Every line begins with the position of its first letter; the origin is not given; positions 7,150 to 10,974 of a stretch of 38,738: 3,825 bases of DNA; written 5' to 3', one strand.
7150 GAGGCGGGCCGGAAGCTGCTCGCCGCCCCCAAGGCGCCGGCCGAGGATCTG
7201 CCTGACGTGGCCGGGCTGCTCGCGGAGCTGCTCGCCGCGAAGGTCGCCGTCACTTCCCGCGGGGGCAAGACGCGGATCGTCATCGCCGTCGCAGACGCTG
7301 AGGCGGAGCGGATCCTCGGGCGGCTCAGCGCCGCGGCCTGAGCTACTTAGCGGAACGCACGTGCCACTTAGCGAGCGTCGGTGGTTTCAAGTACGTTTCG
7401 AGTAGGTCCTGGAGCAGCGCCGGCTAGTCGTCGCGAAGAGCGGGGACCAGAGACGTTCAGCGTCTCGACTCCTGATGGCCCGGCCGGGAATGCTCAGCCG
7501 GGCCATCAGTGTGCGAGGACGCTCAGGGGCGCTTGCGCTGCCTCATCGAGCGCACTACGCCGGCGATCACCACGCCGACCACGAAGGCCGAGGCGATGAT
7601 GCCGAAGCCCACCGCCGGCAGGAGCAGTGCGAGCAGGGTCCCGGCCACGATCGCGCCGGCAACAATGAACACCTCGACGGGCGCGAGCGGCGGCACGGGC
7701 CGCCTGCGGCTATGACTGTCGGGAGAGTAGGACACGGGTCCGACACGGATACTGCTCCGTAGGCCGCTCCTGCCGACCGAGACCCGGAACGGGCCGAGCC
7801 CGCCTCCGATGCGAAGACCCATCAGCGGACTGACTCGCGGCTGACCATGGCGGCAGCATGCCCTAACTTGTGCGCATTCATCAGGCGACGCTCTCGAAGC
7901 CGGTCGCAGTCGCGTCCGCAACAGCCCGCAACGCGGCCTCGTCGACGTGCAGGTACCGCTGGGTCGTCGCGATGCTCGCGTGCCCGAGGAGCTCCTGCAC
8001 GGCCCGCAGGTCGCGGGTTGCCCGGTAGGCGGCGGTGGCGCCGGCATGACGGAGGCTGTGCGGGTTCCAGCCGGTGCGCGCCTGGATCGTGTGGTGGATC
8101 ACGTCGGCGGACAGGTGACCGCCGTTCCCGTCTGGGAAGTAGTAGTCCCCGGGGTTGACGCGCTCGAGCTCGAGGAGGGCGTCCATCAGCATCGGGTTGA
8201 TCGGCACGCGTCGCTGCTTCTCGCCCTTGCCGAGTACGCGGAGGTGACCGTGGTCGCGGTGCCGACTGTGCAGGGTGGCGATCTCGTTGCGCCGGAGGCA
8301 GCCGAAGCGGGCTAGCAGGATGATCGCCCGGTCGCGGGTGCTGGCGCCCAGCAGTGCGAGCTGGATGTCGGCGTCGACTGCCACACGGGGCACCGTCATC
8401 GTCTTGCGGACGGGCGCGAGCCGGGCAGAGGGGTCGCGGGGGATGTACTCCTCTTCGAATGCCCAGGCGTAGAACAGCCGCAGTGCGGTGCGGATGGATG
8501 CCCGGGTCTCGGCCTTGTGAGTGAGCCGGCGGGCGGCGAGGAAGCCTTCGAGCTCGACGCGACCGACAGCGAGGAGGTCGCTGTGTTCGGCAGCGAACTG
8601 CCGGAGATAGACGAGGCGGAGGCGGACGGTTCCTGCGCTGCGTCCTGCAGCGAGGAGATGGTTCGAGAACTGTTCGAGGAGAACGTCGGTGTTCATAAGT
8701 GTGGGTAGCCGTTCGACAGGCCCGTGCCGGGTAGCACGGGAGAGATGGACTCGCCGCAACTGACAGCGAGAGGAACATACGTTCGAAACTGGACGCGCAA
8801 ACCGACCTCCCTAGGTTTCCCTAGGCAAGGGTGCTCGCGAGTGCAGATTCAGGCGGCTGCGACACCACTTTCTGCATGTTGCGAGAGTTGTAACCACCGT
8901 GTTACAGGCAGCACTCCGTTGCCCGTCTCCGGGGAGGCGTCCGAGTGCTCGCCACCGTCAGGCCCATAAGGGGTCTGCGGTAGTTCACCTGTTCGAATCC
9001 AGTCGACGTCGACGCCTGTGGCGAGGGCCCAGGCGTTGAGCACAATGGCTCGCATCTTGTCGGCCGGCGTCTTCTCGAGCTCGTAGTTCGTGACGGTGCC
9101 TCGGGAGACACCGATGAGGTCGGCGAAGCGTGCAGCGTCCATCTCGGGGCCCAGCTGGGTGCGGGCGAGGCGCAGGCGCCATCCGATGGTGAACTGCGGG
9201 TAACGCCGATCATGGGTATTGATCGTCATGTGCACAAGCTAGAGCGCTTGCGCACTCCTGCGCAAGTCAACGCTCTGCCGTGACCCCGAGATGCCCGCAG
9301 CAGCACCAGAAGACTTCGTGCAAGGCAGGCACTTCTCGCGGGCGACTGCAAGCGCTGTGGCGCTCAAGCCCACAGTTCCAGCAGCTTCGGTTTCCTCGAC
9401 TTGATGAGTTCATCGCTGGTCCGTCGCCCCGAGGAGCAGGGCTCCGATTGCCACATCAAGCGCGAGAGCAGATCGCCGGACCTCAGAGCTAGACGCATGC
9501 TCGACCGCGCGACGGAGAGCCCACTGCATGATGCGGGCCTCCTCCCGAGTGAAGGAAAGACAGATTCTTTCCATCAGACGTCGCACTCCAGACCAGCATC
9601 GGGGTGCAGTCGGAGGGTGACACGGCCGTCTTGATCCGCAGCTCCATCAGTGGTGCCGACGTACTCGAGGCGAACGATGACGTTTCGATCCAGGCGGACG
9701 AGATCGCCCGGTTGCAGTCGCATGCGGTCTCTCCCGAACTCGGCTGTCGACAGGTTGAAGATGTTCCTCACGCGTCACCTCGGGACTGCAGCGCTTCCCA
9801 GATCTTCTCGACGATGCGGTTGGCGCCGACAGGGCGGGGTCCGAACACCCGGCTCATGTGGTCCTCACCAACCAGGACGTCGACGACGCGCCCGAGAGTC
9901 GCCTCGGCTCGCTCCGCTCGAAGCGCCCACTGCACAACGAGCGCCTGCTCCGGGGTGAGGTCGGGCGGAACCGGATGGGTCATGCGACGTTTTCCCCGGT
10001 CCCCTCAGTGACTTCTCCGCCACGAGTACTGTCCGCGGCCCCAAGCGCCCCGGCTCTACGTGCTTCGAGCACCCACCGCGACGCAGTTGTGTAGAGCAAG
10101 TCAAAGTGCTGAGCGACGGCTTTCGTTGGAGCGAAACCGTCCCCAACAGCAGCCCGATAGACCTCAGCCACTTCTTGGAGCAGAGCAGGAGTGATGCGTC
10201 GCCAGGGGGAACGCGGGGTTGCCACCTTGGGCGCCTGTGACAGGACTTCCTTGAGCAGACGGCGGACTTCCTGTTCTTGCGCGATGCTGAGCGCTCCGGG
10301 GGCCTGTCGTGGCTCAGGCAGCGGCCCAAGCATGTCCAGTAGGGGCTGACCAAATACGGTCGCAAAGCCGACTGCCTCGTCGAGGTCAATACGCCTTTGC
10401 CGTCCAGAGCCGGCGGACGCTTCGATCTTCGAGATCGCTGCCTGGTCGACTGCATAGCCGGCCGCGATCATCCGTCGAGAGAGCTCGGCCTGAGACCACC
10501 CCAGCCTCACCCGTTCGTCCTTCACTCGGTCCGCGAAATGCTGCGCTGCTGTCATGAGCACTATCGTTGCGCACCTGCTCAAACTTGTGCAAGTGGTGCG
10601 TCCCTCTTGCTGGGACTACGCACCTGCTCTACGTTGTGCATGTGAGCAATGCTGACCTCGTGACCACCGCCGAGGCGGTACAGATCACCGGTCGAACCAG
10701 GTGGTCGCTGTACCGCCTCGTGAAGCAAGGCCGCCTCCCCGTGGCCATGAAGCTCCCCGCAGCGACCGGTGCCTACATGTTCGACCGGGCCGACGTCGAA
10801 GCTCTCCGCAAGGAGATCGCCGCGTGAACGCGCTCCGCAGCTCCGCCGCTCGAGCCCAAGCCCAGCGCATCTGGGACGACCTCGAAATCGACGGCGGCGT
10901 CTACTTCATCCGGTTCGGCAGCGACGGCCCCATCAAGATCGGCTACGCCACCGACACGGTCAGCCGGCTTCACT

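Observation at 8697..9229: Repressor-then-integrase operon with a degron-like, codon-aberrant repressor tail: possible integration-dependent immunity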

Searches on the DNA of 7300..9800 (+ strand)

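Call 3: search_dna_similar(query=window:7300-9800:+, collection=phages, mode=near, max_rows=30)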
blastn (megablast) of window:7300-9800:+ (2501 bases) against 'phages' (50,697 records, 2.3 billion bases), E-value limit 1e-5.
No match.

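Call 6: search_dna_similar(query=window:7300-9800:+, collection=phages, mode=distant, max_rows=30)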
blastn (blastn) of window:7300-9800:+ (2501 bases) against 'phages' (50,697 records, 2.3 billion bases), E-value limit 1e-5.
Records with a match: 41; places in all: 41; records where one place covers at least 80% of the query: 0.
Best place of each record, by identity: 80-90% 4; 60-80% 37.
By first word of the organism name: Gordonia 38; Mycobacterium 2; Bacteriophage 1.
By host as written in the record: Gordonia terrae 3612 31; Gordonia terrae CAG3 4; Gordonia neofelifaecis NRRL 59395 3; Mycobacterium sp. 2; - 1.
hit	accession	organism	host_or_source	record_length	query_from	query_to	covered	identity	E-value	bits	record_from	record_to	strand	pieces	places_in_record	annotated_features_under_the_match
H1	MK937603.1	Gordonia phage Bakery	Gordonia terrae 3612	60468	625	774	6%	73.9%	2e-13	84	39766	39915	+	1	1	53: tyrosine integrase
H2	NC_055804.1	Gordonia phage Bakery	Gordonia terrae 3612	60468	625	774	6%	73.9%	2e-13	84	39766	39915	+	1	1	53: integrase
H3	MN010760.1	Gordonia phage Nubi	Gordonia terrae CAG3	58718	625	741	5%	75.2%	3e-12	82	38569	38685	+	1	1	47: tyrosine integrase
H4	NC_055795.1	Gordonia phage SmokingBunny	Gordonia terrae 3612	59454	625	741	5%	75.2%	3e-12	82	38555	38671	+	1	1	47: integrase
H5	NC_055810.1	Gordonia phage Nubi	Gordonia terrae CAG3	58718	625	741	5%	75.2%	3e-12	82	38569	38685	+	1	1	47: integrase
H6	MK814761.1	Gordonia phage SmokingBunny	Gordonia terrae 3612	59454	625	741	5%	75.2%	3e-12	82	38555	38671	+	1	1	47: integrase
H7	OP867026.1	Gordonia phage Togo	Gordonia terrae 3612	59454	625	741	5%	75.2%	3e-12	82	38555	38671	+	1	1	46: tyrosine integrase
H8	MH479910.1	Gordonia phage Danyall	Gordonia terrae 3612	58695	625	732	4%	76.9%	9e-13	83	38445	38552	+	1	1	49: integrase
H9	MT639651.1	Gordonia phage Portcullis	Gordonia terrae 3612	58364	625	732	4%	76.9%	9e-13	83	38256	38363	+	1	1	49: tyrosine integrase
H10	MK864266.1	Gordonia phage Arri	Gordonia terrae 3612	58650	625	732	4%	76.9%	9e-13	83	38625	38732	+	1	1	50: integrase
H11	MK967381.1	Gordonia phage RogerDodger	Gordonia terrae 3612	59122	625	732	4%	76.9%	9e-13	83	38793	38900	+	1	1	50: tyrosine integrase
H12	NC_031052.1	Gordonia phage Twister6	Gordonia terrae 3612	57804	625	732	4%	76.9%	9e-13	83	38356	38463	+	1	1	49: integrase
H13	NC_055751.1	Gordonia phage Danyall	Gordonia terrae 3612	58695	625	732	4%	76.9%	9e-13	83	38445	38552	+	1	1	49: integrase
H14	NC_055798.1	Gordonia phage Arri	Gordonia terrae 3612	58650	625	732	4%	76.9%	9e-13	83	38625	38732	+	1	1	50: integrase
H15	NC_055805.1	Gordonia phage RogerDodger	Gordonia terrae 3612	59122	625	732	4%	76.9%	9e-13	83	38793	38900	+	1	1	50: integrase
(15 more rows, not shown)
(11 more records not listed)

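Call 39: search_rna_families(sources=[L008, L001], threshold=evalue, max_evalue=1)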
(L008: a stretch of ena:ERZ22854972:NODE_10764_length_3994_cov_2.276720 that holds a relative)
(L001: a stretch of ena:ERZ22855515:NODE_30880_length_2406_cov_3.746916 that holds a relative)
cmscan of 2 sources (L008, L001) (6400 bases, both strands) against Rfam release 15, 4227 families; matches with E-value up to 1: 2.
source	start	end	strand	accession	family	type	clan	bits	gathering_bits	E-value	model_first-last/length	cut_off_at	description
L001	1089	1161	-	RF00005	tRNA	Gene; tRNA;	CL00001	69.2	29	5.2e-14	1-71/71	no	tRNA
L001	1088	1161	+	RF04354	Plastid-ycf2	Cis-reg;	-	41.7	65.7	2.2e-06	1-75/75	no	Plastid-ycf2 5UTR RNA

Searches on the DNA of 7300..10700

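Call 40: search_rna_families(source=window, start=7300, end=10700, threshold=evalue, max_evalue=1)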
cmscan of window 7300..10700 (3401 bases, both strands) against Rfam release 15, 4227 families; matches with E-value up to 1: 0.
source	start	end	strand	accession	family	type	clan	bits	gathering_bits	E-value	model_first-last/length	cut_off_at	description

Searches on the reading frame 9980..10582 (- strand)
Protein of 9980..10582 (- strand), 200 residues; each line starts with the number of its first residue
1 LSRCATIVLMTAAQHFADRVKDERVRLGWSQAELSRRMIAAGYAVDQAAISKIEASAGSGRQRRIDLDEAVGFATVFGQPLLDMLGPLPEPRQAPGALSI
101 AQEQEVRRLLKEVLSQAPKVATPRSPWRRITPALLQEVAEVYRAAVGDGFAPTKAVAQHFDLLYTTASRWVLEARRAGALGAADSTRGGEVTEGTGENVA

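Call 4: search_protein_families(library=pfam, proteins=[window:9980-10582:-], max_evalue=0.01)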
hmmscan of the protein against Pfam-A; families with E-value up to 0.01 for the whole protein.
window:9980-10582:- (200 aa): 3 families
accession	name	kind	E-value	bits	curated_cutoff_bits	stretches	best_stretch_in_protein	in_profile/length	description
PF01381.28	HTH_3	-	0.00079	19.9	23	1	21-78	2-49/55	Helix-turn-helix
PF13560.12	HTH_31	-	0.0016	19.1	27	1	16-79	2-56/64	Helix-turn-helix domain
PF00157.23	Pou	-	0.0044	17.4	27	0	13-55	6-49/72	Pou domain - N-terminal to homeobox domain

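Call 89: search_protein_families(library=phrogs, proteins=[window:9983-10582:-], max_evalue=0.001)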
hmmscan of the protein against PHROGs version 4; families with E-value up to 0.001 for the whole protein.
window:9983-10582:- (200 aa): 2 families
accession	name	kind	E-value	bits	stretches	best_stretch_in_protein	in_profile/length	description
phrog_3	-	transcription regulation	1.6e-05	25.9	1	9-90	82-153/430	transcriptional repressor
phrog_11503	-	DNA, RNA and nucleotide metabolism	3.4e-05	24.9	1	14-98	17-96/151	HTH DNA binding protein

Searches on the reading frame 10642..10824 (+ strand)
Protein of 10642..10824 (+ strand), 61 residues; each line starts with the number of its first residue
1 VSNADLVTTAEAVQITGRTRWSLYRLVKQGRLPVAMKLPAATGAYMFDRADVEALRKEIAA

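Call 48: search_protein_families(library=pfam, proteins=[window:10642-10824:+], max_evalue=1)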
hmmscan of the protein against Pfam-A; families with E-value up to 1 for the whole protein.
window:10642-10824:+ (61 aa): 5 families
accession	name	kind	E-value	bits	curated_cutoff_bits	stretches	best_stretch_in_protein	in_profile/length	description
PF12728.13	HTH_17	-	2.2e-07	31.5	27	1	6-55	1-46/51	Helix-turn-helix domain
PF13338.12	AbiEi_4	-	0.00025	21.5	25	1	3-32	10-38/49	Transcriptional regulator, AbiEi antitoxin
PF10743.14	Phage_Cox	-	0.0015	18.7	27.5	1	3-43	8-50/87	Regulatory phage protein cox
PF05930.18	Phage_AlpA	-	0.0093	16.3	21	1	7-39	4-36/51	Prophage CP4-57 regulatory protein (AlpA)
PF22324.2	HTH_91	-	0.14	12.4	27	1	13-34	2-23/77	Winged helix domain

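Call 89: search_protein_families(library=phrogs, proteins=[window:10642-10824:+], max_evalue=0.001)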
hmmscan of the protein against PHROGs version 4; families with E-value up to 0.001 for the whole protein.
window:10642-10824:+ (61 aa): 2 families
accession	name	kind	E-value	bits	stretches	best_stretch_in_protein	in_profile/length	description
phrog_66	-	integration and excision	1e-07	33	1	2-58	89-142/412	excisionase and transcriptional regulator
phrog_4691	-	integration and excision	0.00031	21.7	1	5-59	17-68/78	excisionase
